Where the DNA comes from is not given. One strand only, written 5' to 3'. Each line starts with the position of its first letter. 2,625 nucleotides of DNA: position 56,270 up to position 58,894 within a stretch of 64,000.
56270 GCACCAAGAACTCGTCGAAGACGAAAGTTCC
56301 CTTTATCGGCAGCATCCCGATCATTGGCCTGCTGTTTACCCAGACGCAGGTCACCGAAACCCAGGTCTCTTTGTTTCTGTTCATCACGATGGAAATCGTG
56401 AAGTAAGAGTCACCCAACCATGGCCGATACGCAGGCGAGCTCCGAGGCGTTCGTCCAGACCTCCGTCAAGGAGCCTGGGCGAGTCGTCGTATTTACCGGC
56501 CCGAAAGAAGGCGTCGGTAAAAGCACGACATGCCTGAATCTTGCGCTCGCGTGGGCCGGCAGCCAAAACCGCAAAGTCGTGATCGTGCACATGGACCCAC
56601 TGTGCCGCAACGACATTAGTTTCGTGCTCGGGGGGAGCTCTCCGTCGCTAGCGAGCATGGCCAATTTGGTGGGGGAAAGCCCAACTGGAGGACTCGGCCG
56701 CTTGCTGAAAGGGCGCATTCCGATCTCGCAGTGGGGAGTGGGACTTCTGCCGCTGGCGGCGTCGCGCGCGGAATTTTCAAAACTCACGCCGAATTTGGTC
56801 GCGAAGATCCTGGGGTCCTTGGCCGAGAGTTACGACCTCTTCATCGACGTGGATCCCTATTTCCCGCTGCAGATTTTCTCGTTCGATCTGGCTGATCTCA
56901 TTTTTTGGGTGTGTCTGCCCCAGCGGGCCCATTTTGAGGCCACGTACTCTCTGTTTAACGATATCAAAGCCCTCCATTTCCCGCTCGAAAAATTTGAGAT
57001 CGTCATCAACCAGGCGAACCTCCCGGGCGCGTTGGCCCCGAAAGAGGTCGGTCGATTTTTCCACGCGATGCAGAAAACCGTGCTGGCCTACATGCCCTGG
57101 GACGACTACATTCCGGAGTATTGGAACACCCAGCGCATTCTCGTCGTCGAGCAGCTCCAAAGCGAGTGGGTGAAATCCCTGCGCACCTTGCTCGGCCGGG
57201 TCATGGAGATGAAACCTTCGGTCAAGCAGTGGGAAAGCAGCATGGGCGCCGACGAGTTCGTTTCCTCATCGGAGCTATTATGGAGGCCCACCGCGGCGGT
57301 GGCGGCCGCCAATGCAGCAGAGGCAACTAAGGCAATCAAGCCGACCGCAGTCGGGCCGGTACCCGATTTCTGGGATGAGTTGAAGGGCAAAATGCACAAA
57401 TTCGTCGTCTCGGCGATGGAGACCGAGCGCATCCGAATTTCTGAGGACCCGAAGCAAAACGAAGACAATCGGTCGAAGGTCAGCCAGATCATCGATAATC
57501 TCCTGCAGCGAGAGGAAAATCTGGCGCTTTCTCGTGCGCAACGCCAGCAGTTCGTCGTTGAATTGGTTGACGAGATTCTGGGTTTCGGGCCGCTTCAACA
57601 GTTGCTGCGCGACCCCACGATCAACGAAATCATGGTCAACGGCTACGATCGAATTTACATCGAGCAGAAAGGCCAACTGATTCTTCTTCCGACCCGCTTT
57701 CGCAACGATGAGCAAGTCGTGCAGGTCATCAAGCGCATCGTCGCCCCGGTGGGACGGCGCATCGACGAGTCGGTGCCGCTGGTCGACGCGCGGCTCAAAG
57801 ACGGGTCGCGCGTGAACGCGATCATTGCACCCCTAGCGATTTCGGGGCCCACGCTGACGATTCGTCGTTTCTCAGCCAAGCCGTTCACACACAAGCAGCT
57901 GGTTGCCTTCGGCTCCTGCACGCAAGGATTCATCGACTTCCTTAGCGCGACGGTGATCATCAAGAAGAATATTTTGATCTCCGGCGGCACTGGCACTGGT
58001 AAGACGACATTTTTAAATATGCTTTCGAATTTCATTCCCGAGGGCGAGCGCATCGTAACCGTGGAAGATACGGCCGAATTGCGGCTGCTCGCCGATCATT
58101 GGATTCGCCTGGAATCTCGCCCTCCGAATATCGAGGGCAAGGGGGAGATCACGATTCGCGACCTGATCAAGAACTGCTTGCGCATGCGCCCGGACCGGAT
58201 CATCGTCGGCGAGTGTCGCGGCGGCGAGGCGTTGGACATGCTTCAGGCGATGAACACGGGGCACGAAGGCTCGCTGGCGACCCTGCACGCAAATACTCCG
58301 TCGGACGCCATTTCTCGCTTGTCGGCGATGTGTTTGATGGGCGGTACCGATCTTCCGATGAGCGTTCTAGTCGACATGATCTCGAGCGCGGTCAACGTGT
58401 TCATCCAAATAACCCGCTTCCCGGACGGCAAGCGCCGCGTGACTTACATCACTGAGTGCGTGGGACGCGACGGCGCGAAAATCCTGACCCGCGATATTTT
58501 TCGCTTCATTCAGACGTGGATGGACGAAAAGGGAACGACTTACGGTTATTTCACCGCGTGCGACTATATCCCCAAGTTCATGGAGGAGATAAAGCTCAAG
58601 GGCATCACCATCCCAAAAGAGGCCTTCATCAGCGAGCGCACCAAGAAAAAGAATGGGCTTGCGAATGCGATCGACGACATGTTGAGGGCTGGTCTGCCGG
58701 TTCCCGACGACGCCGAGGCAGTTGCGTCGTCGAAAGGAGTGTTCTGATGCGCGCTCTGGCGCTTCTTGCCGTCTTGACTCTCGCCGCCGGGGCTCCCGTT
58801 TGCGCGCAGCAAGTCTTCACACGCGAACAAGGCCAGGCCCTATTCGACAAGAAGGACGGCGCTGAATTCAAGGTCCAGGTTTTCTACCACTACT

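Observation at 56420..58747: Single-polypeptide fusion of the TadZ/CpaE localisation ATPase and the TadA/CpaF motor ATPase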

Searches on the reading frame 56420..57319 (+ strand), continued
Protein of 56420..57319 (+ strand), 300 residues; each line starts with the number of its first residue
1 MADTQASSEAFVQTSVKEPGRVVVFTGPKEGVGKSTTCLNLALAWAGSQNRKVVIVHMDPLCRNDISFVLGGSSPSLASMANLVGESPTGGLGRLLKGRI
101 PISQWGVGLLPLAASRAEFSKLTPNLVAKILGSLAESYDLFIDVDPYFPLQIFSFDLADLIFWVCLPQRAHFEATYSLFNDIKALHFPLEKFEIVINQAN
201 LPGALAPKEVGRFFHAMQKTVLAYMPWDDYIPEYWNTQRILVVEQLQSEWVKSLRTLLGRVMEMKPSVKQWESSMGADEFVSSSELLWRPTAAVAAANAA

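Call 39: find_encoding_contigs(protein=P0124, flank=6000, max_places=3)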
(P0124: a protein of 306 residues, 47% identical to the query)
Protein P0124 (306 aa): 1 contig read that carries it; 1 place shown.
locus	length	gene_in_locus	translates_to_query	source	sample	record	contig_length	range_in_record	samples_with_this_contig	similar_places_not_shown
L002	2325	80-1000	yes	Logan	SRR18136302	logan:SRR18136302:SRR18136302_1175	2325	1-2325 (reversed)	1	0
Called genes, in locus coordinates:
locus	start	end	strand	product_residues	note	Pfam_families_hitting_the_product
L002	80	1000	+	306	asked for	PF01656:CbiA (weak), PF13614:AAA_31 (weak)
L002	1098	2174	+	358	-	PF01548:DEDD_Tnp_IS110, PF02371:Transposase_20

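Call 42: predict_structure(alignment_id=A2)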
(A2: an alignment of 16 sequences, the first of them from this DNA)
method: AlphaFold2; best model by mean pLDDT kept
length: 277 residues; sequences in the alignment: 16
mean_pLDDT: 86.7   pTM: 0.88
mean pLDDT of the five models: 86.7, 86.0, 82.8, 80.9, 80.2
residues with pLDDT >= 90: 136; 70-90: 113; 50-70: 25; < 50: 3
segments of 3 or more residues with pLDDT < 50: none
pLDDT, mean of each block of 10 residues (from residue 1): 73 92 96 90 90 85 85 61 84 93 85 85 92 85 92 94 92 89 94 93 93 93 88 92 95 75 69 65
secondary structure, 60 per line:
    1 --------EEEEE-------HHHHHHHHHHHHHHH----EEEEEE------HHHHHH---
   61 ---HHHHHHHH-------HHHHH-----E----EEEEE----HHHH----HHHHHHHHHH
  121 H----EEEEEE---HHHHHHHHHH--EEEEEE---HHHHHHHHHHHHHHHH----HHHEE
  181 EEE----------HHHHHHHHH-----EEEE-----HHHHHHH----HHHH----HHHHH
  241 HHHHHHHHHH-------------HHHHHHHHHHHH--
elements in order: E9-13 H21-35 E40-45 H52-57 H64-71 H79-83 E94-98 H103-106 H111-121 E126-131 H135-144 E147-152 H156-171 E179-183 H194-202 E208-211 H217-223 H228-231 H236-250 H264-275

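Call 45: find_related_loci(query=A2, collection=genome_contigs, flank=6000)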
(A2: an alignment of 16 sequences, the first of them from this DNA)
Query A2 (277 aa) in genome_contigs; peptide patterns used: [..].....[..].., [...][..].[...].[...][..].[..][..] (x = any residue, [..] = any of these).
283 stretches matched a pattern; 238 encode a relative of the query (tblastn E <= 1e-3); the best 80 are kept; 80 distinct loci.
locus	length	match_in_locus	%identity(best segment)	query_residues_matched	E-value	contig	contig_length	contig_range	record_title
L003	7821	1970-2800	85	1-277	4e-167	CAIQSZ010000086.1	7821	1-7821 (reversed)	MAG: uncultured Elusimicrobia bacterium isolate I2_bin-066 genome assembly, contig: bin-066:086/493, whole genome shotgu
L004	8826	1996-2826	84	1-277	4e-165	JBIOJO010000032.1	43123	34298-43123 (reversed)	MAG: Elusimicrobiota bacterium isolate GcC5-9 k141_1394106_length_43123_cov_41.6353, whole genome shotgun sequence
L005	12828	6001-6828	83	1-276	9e-162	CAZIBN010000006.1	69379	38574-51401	MAG TPA_asm: uncultured Elusimicrobia sp. isolate binchicken_co186_163 genome assembly, contig: NODE_299_length_69379_co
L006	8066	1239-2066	82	1-276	4e-161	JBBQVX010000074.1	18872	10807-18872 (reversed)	MAG: Elusimicrobiota bacterium isolate Co_metawrap_2019 Cmw_2019_k141_6118789_length_18872_cov_7.9985, whole genome shot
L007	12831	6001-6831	82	1-277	1e-160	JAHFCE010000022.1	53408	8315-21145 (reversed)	MAG: Elusimicrobia bacterium isolate nzgw214 NODE_136_length_53409_cov_4.218004, whole genome shotgun sequence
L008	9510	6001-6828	82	1-276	2e-160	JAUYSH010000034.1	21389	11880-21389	MAG: Elusimicrobiota bacterium isolate C5_metabat.bin.68 C5_k141_370342, whole genome shotgun sequence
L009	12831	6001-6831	81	1-277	1e-160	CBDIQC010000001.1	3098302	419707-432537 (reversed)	MAG: uncultured Elusimicrobia bacterium isolate NI882-mx-bin12 genome assembly, contig: N-N882-C16, whole genome shotgun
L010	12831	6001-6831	81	1-277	1e-160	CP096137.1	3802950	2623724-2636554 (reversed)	MAG: Elusimicrobiota bacterium isolate JAD_PAG50586_1 chromosome, complete genome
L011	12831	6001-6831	81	1-277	4e-160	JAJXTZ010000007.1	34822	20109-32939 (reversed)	MAG: bacterium isolate BP4.bin73 NODE_1139_length_34822_cov_2.863064, whole genome shotgun sequence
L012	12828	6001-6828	83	1-276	2e-161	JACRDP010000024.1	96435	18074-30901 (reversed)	MAG: Elusimicrobia bacterium isolate NC_groundwater_1675_Pr3_B-0.1um_66_20 SR-2_scaffold_141_3040360, whole genome shotg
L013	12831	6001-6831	82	1-277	3e-160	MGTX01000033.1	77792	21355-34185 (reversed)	MAG: Elusimicrobia bacterium GWA2_66_18 gwa2_scaffold_931, whole genome shotgun sequence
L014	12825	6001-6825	83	1-275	4e-160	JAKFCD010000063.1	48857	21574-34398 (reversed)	MAG: Elusimicrobiota bacterium isolate LC012 contig-124_741, whole genome shotgun sequence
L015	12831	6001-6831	79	1-277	3e-159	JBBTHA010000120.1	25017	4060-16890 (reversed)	MAG: Elusimicrobiota bacterium isolate H41-bin160_1 H41_bin160_1_000000000120, whole genome shotgun sequence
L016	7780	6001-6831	81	1-277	4e-159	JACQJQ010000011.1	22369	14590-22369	MAG: Elusimicrobia bacterium isolate NC_groundwater_1155_Ag_S-0.1um_67_28 S_p1_S3_coassembly_k141_196247, whole genome s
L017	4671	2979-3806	80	1-276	3e-162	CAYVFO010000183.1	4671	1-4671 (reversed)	MAG TPA_asm: uncultured Elusimicrobia sp. isolate SRP124282_co12_75 genome assembly, contig: NODE_6681_length_4671_cov_6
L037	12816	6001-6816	71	6-277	4e-138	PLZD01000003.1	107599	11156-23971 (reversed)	MAG: Elusimicrobia bacterium isolate palsa_1176 73.20120700_P3D.185_contig_9346, whole genome shotgun sequence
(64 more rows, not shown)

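Call 47: fold_search(model_id=the predicted structure, library=pdb)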
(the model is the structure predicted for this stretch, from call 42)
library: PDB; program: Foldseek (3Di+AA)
matches with E <= 10: 1916; with E <= 0.001: 342
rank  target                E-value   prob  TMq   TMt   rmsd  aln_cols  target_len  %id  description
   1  3ea0_B                1.1e-13  1.00  0.74  0.84   2.9       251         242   19  Crystal Structure of ParA Family ATPase from Chlorobium tepidum TLS (released 2008-09-23)
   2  8p53_A                1.7e-13  1.00  0.70  0.72   5.4       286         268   18  Cryo-EM structure of the c-di-GMP-free FleQ-FleN master regulator complex of P. aeruginosa (released 2023-12-13)
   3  4rz2_A                2.0e-13  1.00  0.66  0.70   7.0       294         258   19  Crystal structure of the MinD-like ATPase FlhG (released 2015-03-04)
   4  5j1j_B                3.0e-13  1.00  0.71  0.78   3.3       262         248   19  Structure of FleN-AMPPNP complex (released 2017-03-29)
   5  3ea0_A                5.9e-13  1.00  0.74  0.85   2.9       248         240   19  Crystal Structure of ParA Family ATPase from Chlorobium tepidum TLS (released 2008-09-23)
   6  4rz3_A                6.3e-13  1.00  0.65  0.73   3.9       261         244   20  Crystal structure of the MinD-like ATPase FlhG (released 2015-03-04)
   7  1hyq                  9.0e-13  1.00  0.67  0.79   3.8       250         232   18  MIND BACTERIAL CELL DIVISION REGULATOR FROM A. FULGIDUS (released 2001-03-14)
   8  4rz2_B                9.6e-13  1.00  0.67  0.72   5.9       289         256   19  Crystal structure of the MinD-like ATPase FlhG (released 2015-03-04)
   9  5j1j_A                2.1e-12  1.00  0.71  0.72   5.0       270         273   17  Structure of FleN-AMPPNP complex (released 2017-03-29)
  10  8pb9_A                2.5e-12  1.00  0.69  0.72   3.4       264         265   18  Cryo-EM structure of the c-di-GMP-bound FleQ-FleN master regulator complex from Pseudomonas aeruginosa (released 2023-12-13)
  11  7ejw_A                3.4e-12  1.00  0.71  0.72   6.9       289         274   18  Crystal structure of FleN in complex with FleQ AAA+ doamain (released 2021-12-22)
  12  5jvf                  6.7e-12  1.00  0.57  0.59   9.1       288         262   20  Crystal Structure of Apo-FleN (released 2017-03-29)
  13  7ejw_B                1.1e-11  1.00  0.69  0.71   3.6       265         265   19  Crystal structure of FleN in complex with FleQ AAA+ doamain (released 2021-12-22)
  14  4v03_A                1.2e-11  1.00  0.62  0.72   7.7       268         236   16  MinD cell division protein, Aquifex aeolicus (released 2015-01-14)
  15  2bek_A                2.4e-11  1.00  0.68  0.76   3.9       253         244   18  Structure of the bacterial chromosome segregation protein Soj (released 2005-01-12)
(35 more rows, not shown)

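Call 65: find_homologous_proteins(query=A4, max_evalue=1e-20)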
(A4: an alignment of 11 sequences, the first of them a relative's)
Query A4 (11 sequences) (711 aa, profile of the alignment): 8000 proteins with E <= 1e-20 among 8000 candidates; the best 120 are listed.
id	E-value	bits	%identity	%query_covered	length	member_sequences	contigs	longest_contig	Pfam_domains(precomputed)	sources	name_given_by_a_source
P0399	0.0e+0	1135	-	-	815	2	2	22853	PF06414.19,PF00437.27,PF00005.34,PF13521.13,PF13401.13,PF01580.25,PF27713.1,PF13191.13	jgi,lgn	jgi:pilus assembly protein CpaF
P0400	0.0e+0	1133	-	-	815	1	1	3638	PF06414.19,PF00437.27,PF00005.34,PF13521.13,PF13401.13,PF01580.25,PF27713.1,PF13191.13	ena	-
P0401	0.0e+0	1127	-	-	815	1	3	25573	PF00437.27,PF00005.34,PF13521.13,PF13401.13,PF01580.25,PF27713.1,PF13191.13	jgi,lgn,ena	-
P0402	0.0e+0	1127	-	-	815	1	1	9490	PF06414.19,PF00437.27,PF00005.34,PF13521.13,PF13401.13,PF01580.25,PF27713.1,PF13191.13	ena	-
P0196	0.0e+0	1085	100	100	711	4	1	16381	PF10609.16,PF01656.30,PF00437.27,PF13614.13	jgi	jgi:septum site-determining protein MinD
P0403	0.0e+0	1078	88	100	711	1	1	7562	PF10609.16,PF01656.30,PF00437.27,PF13614.13,PF27713.1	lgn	-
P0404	0.0e+0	1077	88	100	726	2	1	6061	PF10609.16,PF01656.30,PF00437.27,PF13614.13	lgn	-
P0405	0.0e+0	1075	89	100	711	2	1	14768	PF10609.16,PF01656.30,PF00437.27,PF13614.13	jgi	-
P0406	0.0e+0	1066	95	100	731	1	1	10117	PF10609.16,PF01656.30,PF00437.27,PF13614.13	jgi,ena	-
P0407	0.0e+0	1065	84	100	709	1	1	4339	PF10609.16,PF01656.30,PF00437.27,PF13614.13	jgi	-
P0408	0.0e+0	1060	84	100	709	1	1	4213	PF10609.16,PF01656.30,PF00437.27,PF13614.13,PF27713.1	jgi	-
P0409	0.0e+0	1058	89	100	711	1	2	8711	PF10609.16,PF01656.30,PF00437.27,PF13614.13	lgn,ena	-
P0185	0.0e+0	1036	51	99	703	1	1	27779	PF00437.27,PF00005.34,PF27713.1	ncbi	-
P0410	0.0e+0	1020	57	99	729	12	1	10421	PF10609.16,PF01656.30,PF00437.27,PF13614.13,PF27713.1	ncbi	-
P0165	0.0e+0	1014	45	99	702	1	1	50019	PF10609.16,PF01656.30,PF00437.27,PF00005.34,PF27713.1,PF20720.4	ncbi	-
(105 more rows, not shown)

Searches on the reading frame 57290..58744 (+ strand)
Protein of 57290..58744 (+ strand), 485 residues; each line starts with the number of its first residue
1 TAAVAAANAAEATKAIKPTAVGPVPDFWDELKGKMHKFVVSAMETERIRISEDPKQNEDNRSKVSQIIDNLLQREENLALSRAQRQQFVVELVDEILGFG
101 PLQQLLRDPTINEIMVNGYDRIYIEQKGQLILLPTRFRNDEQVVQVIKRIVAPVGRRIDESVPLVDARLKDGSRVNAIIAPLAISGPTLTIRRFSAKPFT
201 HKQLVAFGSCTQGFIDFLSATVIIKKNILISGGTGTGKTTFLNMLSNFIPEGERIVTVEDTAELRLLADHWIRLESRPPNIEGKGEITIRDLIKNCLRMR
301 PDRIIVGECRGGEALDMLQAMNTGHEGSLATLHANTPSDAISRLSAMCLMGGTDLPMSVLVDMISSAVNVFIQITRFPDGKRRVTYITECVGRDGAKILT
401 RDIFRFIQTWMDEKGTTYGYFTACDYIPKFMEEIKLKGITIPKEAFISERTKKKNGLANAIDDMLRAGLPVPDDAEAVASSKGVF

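Call 11: search_solved_structures(query=window:57290-58744:+, max_evalue=1e-10)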
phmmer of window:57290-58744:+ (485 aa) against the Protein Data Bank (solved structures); distinct sequences matched with E-value up to 1e-10: 9.
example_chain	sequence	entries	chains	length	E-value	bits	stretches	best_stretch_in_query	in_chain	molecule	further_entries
8rjf_A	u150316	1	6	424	1.5e-113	383.1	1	66-438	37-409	Pilus assembly ATPase CpaF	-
8rkd_E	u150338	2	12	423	1.5e-113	383.1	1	66-438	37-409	Pilus assembly ATPase CpaF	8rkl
9e24_A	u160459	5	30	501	1.8e-113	382.9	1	65-438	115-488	CpaF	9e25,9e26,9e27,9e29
2oap_1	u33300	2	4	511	3.7e-42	147.8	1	46-349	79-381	Type II secretion system protein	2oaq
4ii7_A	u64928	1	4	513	6e-42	147.1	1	50-347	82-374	FlaI ATPase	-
4ihq_A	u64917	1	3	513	4.1e-41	144.3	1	50-347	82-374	FlaI ATPase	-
6bge_A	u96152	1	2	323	2.1e-32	115.6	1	149-370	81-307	VirB11-like protein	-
1g6o_A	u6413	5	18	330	2.2e-32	115.6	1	149-371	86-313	CAG-ALPHA | virB11 homolog | Cag-alfa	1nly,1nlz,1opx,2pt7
2gza_A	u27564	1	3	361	9.2e-29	103.6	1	197-375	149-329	Type IV secretion system protein VirB11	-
